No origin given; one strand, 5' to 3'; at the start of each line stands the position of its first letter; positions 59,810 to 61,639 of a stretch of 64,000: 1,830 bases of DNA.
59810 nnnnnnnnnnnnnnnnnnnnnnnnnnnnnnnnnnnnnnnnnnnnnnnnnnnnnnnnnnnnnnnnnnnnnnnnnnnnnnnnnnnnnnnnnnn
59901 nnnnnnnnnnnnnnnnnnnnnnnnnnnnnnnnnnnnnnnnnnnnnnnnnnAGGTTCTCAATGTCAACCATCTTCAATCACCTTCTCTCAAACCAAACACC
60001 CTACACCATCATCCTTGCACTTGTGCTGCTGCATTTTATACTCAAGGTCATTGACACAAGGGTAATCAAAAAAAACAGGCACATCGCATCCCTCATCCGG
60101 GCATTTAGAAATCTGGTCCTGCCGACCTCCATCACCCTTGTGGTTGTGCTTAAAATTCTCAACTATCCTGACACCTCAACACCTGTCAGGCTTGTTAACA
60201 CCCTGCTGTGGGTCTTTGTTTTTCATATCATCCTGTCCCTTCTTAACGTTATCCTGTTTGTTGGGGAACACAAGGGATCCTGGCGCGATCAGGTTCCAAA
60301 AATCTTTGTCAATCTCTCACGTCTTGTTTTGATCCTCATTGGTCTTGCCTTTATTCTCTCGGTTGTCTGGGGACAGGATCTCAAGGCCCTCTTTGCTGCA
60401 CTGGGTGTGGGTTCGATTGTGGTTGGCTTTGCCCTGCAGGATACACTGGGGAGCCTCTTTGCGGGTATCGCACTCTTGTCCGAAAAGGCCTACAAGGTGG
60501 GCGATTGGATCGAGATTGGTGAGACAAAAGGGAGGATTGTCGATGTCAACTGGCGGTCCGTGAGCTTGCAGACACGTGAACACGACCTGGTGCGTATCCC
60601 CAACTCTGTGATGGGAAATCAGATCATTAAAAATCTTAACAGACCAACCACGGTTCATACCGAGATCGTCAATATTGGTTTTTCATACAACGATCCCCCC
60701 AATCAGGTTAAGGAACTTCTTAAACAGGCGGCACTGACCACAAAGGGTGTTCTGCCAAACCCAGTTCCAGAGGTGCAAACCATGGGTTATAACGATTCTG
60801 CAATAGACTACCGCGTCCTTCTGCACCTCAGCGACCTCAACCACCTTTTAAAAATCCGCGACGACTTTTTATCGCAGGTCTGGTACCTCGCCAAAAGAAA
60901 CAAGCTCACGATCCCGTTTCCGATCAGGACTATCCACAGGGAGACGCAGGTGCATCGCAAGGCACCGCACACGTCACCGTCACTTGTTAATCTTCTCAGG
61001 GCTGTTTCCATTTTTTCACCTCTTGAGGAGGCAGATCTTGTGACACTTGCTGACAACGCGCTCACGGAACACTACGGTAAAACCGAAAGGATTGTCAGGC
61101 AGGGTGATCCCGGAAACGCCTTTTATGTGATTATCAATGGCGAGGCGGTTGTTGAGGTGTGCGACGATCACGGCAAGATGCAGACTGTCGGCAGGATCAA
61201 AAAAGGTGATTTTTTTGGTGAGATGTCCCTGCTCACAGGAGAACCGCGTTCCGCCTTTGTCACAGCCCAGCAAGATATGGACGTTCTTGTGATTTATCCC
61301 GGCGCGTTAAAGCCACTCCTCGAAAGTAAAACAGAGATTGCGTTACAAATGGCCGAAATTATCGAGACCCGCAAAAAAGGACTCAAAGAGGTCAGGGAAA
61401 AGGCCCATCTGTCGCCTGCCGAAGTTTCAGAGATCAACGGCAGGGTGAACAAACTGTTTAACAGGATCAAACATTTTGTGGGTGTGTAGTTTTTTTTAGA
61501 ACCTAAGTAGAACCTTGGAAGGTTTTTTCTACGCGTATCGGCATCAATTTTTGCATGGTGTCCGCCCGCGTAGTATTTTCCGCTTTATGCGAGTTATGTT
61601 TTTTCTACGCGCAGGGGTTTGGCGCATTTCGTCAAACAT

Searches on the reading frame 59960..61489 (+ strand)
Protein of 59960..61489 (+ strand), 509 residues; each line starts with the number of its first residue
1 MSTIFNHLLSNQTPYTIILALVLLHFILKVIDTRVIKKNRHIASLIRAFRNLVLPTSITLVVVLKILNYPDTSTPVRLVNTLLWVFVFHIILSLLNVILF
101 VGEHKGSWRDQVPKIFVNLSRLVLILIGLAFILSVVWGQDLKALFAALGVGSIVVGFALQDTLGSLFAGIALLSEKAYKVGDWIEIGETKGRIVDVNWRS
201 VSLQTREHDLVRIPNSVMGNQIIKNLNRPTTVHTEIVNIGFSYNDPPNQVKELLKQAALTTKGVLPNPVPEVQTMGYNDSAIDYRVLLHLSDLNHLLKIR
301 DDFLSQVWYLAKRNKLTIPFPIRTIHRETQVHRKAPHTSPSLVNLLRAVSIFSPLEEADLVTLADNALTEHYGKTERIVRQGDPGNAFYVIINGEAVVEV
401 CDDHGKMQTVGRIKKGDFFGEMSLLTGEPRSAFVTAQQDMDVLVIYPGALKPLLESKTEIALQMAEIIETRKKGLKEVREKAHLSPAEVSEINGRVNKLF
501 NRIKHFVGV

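Call 3: search_protein_families(library=pfam, proteins=[window:59960-61489:+], max_evalue=0.1)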
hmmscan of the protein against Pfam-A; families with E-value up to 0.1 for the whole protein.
window:59960-61489:+ (509 aa): 5 families
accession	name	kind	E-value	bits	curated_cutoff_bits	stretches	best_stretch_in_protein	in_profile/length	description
PF00027.35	cNMP_binding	-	2.4e-20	72.7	27.5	1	370-456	2-88/89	Cyclic nucleotide-binding domain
PF00924.24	MS_channel_2nd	-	1.2e-18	67.4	20.2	1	161-228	1-68/68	Mechanosensitive ion channel, beta-domain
PF21082.3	MS_channel_3rd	-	3.1e-07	31.2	21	1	237-316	3-86/88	Mechanosensitive ion channel MscS, C-terminal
PF21088.3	MS_channel_1st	-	1.1e-05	25.8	23.1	1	118-160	1-42/42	Mechanosensitive ion channel, transmembrane helices 2/3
PF24223.1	MrpH_C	-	0.011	16.2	27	0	380-425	68-110/114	Fimbrial adhesin MrpH C-terminal domain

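Call 4: search_protein_families(library=ncbifam, proteins=[window:59960-61489:+], max_evalue=0.1)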
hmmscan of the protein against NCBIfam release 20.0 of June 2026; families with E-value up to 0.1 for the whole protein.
window:59960-61489:+ (509 aa): 15 families
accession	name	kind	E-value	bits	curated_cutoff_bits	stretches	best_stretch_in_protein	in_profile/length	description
NF008438.0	PRK11281.1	equivalog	7.4e-21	73.7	991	1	135-320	900-1081/1113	mechanosensitive channel MscK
NF047602.1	MscsSHelicob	equivalog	9.7e-18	64.5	400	1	119-320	49-251/260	small-conductance mechanosensitive channel MscS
NF008180.0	PRK10929.1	equivalog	8e-17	60.3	809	1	121-338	880-1096/1109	miniconductance mechanosensitive channel MscM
NF007662.0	PRK10334.1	subfamily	1.3e-14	54.1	321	1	116-326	69-276/286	small-conductance mechanosensitive channel MscS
NF008732.0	PRK11753.1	equivalog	4.1e-13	49.3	266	1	359-474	15-131/214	cAMP-activated global transcriptional regulator CRP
NF047601.1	MscSThanab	equivalog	6.4e-13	48.8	500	1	117-259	69-206/280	small-conductance mechanosensitive channel MscS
TIGR03896.1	cyc_nuc_ocin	subfamily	5.5e-11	42.4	161.05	1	323-458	120-252/317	bacteriocin-type transport-associated protein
NF058543.1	ActPatMycb56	equivalog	4.7e-10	38.8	460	1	350-455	2-106/317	acetyltransferase Pat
NF041163.2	encap_f2b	equivalog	1.4e-09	37.6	400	1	346-477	73-206/450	family 2B encapsulin nanocompartment shell protein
NF010499.0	PRK13918.1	equivalog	2.6e-06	27.1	274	1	375-464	20-105/205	CRP/FNR family transcriptional regulator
NF007707.0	PRK10402.1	subfamily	0.00054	19.6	180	1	369-445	33-109/226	transcriptional regulator YeiL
TIGR03697.1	NtcA_cyano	equivalog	0.0052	16.6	244.95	1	378-464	4-92/193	global nitrogen regulator NtcA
NF006901.0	PRK09392.1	equivalog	0.0088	15.4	211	1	345-463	8-125/236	transcriptional activator FtrB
NF052518.1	TransRegLdrP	equivalog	0.024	14.7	300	1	374-430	6-62/195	transcriptional regulator LdrP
NF045989.1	TransRegFnrLRhodb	equivalog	0.049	12.9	300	1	348-464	17-130/245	transcriptional regulator FnrL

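Call 95: search_protein_families(library=padloc, proteins=[window:59960-61489:+], max_evalue=0.001)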
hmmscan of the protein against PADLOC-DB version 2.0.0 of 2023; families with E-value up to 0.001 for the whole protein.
window:59960-61489:+ (509 aa): 5 families
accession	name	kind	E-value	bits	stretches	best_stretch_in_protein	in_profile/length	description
PDLC00731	Effector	-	1.9e-10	38.2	1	362-474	35-147/306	TIR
PDLC02371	PycTIR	-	1.2e-09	35.9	1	362-482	32-152/288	-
PDLC00732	Effector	-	4.5e-07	27.1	1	361-484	30-153/301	TIR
PDLC00734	PycC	-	8.9e-06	23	1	362-458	28-124/374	Pycsar cyclase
PDLC00730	Effector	-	0.00072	16.8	0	365-471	54-157/299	TIR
